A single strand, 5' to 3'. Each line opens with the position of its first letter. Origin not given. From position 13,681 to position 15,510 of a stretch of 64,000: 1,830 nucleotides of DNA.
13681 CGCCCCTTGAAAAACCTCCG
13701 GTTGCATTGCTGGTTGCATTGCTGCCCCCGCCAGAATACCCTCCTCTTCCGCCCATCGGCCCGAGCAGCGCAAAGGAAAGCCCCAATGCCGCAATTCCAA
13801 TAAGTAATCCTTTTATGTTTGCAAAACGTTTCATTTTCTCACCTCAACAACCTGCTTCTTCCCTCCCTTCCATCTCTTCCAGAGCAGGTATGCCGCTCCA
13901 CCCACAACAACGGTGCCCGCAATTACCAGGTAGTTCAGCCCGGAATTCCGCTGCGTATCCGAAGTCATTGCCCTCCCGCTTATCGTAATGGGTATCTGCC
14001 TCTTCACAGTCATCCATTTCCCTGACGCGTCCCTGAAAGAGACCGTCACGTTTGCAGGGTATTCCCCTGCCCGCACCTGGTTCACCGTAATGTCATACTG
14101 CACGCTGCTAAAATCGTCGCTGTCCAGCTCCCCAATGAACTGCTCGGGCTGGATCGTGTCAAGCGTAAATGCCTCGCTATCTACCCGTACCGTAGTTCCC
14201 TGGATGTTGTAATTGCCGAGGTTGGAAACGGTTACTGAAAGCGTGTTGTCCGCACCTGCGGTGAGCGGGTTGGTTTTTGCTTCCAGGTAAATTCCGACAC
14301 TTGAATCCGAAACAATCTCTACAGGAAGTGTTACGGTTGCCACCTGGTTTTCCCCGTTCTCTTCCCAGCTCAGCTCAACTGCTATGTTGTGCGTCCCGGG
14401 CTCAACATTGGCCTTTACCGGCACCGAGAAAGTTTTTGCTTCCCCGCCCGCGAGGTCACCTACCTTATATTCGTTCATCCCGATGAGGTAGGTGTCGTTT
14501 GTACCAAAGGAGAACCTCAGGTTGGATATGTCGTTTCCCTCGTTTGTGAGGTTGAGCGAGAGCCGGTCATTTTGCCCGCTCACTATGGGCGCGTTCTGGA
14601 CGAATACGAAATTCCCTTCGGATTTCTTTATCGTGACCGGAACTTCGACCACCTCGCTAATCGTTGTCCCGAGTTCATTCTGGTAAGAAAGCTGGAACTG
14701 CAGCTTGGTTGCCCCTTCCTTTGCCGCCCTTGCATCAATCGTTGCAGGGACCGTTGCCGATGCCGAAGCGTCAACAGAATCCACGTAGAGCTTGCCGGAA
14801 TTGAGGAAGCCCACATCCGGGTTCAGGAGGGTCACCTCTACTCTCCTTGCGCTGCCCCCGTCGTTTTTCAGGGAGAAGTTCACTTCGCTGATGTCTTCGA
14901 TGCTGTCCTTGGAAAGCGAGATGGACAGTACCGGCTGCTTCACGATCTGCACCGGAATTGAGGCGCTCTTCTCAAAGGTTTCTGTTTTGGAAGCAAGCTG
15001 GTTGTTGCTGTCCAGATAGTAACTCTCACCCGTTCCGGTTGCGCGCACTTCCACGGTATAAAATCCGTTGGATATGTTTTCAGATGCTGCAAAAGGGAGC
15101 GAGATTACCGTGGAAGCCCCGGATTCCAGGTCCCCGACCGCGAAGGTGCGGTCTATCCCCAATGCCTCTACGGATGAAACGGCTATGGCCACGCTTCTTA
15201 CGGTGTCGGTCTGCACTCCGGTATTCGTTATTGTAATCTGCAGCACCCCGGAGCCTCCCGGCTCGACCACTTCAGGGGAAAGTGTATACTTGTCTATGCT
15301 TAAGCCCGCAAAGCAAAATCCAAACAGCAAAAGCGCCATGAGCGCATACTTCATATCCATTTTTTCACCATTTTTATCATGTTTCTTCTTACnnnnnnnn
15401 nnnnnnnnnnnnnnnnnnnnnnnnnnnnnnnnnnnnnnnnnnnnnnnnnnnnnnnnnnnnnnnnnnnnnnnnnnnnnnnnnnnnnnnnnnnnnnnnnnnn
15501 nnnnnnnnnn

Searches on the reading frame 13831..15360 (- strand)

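Call 8: search_protein_families(library=pfam, proteins=[window:13831-15360:-], max_evalue=0.01)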
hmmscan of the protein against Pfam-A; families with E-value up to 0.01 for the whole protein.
window:13831-15360:- (509 aa): 2 families
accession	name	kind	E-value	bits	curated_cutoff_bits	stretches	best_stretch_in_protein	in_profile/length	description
PF07705.17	CARDB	-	2.1e-10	41.1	22.7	1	363-440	12-83/101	CARDB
PF10633.15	NPCBM_assoc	-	0.0027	18.3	24.4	0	367-442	2-77/78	NPCBM-associated, NEW3 domain of alpha-galactosidase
